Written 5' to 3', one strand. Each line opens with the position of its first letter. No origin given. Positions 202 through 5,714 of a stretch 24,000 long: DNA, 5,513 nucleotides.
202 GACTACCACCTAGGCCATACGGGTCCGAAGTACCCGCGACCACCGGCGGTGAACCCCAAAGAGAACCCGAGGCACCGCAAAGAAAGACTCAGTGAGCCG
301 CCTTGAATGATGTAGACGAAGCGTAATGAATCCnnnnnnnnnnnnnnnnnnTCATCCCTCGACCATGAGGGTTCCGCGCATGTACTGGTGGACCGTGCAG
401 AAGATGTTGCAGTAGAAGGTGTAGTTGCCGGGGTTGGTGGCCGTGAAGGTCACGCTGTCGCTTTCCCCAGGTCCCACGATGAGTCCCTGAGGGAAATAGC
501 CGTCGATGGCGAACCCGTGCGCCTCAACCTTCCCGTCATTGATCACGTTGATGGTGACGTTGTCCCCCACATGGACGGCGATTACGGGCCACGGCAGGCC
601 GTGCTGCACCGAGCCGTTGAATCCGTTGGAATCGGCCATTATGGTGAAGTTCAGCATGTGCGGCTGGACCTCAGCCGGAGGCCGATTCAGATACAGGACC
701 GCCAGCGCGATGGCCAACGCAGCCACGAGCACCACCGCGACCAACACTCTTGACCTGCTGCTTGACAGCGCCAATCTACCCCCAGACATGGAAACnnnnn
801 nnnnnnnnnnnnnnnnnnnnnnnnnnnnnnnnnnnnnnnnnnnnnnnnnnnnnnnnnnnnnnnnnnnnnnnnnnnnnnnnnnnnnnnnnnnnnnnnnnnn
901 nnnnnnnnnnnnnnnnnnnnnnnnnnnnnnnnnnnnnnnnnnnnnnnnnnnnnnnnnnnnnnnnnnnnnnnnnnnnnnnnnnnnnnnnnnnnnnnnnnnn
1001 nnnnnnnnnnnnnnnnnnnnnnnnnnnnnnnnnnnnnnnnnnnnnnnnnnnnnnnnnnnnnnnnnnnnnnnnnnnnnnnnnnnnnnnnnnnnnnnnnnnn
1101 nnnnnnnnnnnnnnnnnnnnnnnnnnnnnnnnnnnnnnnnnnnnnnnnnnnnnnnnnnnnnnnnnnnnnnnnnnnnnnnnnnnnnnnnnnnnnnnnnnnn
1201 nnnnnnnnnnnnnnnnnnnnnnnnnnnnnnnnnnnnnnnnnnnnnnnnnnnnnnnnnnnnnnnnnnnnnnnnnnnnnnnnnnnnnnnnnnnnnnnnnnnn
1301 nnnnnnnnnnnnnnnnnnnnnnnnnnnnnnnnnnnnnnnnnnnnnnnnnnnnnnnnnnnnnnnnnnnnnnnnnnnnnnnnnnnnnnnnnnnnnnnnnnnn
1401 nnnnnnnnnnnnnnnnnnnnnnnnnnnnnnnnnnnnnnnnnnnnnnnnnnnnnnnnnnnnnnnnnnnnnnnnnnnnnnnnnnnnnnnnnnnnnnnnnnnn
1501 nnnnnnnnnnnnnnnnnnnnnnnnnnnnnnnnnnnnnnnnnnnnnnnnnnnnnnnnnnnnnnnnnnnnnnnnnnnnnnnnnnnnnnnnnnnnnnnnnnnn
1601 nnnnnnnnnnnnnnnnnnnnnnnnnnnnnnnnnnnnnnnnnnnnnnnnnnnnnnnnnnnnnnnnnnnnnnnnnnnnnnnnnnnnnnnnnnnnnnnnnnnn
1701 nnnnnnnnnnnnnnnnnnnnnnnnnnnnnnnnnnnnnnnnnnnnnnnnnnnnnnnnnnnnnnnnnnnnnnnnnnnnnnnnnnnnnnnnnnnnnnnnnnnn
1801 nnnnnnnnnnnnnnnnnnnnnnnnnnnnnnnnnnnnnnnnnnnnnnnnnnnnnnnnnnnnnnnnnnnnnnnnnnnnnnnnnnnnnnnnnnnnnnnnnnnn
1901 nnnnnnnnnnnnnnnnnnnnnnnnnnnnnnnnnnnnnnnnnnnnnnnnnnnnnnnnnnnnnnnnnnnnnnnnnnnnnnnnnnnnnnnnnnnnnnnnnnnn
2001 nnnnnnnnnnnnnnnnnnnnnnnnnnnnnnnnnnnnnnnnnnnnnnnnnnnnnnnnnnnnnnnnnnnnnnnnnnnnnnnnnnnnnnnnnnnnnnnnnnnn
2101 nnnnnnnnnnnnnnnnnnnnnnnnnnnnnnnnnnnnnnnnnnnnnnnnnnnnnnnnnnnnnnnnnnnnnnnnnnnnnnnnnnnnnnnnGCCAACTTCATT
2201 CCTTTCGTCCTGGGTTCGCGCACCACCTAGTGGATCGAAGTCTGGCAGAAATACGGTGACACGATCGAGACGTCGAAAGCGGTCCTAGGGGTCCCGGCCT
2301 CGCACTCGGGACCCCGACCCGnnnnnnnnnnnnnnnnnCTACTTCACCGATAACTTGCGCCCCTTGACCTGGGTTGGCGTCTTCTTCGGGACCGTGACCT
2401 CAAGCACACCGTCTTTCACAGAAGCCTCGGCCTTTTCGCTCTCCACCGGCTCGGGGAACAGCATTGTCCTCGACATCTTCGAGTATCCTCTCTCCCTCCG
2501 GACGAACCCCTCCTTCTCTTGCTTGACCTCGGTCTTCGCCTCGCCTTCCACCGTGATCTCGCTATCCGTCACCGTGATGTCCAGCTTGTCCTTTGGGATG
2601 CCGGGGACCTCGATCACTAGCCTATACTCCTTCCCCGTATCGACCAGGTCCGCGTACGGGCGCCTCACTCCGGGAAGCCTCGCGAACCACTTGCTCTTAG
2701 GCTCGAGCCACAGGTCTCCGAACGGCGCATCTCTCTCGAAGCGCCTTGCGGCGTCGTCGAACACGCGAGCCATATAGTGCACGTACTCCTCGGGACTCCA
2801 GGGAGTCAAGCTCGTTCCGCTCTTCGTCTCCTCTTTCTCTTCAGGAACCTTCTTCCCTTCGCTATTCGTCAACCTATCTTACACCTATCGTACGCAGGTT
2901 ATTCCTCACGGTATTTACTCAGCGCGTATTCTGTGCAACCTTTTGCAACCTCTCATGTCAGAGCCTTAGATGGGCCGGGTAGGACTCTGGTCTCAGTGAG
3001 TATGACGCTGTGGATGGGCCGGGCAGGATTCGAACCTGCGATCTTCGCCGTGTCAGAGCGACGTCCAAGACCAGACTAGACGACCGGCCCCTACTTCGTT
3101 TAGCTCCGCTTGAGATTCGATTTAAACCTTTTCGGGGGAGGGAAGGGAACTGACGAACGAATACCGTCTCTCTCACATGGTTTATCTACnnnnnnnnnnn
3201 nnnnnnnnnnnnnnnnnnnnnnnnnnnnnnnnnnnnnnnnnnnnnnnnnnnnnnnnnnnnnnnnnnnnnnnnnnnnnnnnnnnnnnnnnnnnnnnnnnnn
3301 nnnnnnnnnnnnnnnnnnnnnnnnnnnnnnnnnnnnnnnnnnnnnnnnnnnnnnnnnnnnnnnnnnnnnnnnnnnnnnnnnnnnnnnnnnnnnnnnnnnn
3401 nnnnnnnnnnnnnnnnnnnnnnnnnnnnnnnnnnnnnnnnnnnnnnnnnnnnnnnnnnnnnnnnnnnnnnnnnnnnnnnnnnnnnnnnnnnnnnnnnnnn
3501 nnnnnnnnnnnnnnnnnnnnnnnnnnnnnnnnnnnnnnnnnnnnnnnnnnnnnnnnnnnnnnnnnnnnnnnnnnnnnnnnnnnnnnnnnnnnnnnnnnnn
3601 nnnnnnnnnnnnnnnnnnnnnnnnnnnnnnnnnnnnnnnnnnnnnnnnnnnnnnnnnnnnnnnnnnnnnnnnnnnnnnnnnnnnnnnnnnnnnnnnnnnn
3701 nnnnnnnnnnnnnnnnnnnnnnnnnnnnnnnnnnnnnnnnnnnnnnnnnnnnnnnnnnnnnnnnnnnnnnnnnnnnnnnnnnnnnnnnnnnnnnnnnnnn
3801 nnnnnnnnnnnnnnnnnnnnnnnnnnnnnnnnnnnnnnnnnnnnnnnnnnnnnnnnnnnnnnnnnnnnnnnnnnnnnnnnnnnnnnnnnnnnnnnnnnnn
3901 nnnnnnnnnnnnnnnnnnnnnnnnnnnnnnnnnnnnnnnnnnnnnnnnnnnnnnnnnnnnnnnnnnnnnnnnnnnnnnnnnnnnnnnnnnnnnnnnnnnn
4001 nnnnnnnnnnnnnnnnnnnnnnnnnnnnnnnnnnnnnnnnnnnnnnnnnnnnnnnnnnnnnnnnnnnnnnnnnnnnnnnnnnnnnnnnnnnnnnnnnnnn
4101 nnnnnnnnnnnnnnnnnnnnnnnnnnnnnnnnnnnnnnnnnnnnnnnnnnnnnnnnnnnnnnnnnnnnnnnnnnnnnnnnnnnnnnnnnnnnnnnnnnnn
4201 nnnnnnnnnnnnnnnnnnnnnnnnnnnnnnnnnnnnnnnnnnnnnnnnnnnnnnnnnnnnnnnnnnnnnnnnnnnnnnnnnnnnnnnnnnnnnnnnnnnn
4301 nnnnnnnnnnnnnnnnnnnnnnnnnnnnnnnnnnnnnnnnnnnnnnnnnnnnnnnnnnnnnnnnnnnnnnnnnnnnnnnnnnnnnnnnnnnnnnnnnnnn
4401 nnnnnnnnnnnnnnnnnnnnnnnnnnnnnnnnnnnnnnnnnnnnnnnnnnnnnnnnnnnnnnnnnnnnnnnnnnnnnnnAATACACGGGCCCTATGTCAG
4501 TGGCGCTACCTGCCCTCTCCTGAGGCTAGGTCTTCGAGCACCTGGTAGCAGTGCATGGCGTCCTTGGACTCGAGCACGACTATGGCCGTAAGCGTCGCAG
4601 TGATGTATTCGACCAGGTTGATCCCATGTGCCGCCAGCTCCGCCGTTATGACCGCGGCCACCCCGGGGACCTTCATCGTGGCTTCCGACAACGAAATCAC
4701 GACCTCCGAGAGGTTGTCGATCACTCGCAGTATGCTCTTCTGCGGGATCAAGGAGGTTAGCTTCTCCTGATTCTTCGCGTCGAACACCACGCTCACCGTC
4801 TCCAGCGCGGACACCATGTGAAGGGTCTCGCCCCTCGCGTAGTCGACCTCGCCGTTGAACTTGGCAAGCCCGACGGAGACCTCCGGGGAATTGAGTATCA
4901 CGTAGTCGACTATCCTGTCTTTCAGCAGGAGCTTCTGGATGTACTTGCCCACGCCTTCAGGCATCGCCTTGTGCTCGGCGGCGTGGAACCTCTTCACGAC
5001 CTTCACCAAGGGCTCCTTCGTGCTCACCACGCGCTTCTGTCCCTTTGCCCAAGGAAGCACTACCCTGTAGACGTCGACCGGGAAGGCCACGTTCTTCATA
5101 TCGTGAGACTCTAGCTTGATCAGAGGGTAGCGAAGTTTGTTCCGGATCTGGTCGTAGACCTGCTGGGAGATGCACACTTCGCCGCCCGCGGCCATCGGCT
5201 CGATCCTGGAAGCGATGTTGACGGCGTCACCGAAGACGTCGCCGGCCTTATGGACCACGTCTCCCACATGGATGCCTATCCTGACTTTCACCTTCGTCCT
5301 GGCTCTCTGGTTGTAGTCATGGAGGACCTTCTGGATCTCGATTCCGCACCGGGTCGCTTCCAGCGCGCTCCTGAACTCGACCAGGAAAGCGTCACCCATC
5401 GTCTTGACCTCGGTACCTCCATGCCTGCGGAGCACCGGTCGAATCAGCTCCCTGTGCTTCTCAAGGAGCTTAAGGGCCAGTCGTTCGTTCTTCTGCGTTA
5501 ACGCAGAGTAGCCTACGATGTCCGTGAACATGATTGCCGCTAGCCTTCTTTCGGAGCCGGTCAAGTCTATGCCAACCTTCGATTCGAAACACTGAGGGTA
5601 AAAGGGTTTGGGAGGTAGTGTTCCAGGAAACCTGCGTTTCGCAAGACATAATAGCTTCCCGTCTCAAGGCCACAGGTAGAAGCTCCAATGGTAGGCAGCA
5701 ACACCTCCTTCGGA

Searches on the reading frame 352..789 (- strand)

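Call 14: search_protein_families(library=pfam, proteins=[window:352-789:-], max_evalue=0.001)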
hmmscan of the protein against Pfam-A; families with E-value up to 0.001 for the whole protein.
window:352-789:- (145 aa): 4 families
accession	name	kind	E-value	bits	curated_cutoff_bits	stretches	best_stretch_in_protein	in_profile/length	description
PF13473.12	Cupredoxin_1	-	1.7e-07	31.6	27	1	68-143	35-104/104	Cupredoxin-like domain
PF00127.26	Copper-bind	-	4.7e-06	27.4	21.2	1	97-144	59-99/99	Copper binding proteins, plastocyanin/azurin family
PF07731.20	Cu-oxidase_2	-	0.00029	21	20.4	0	105-135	95-125/137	Multicopper oxidase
PF00394.28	Cu-oxidase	-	0.00039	21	21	0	43-97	33-87/157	Multicopper oxidase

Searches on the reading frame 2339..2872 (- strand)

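Call 14: search_protein_families(library=pfam, proteins=[window:2339-2872:-], max_evalue=0.001)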
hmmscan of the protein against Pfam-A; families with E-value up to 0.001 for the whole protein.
window:2339-2872:- (177 aa): 2 families
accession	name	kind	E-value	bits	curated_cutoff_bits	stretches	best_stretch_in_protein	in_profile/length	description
PF00011.27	HSP20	-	1.5e-19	70.4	20.8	1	77-176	3-101/102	Hsp20/alpha crystallin family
PF17886.7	ArsA_HSP20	-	2.6e-05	24.2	22.5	1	81-160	2-62/63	HSP20-like domain found in ArsA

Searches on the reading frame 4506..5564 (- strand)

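Call 12: search_protein_families(library=pfam, proteins=[window:4506-5564:-], max_evalue=0.01)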
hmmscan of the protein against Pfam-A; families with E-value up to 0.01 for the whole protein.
window:4506-5564:- (352 aa): 2 families
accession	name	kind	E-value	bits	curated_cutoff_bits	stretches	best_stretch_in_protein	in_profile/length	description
PF00211.25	Guanylate_cyc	-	1e-21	77.8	21.9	1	9-141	9-156/183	Adenylate and Guanylate cyclase catalytic domain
PF13840.12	ACT_7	-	0.0011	19.3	27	1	283-331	4-50/65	ACT domain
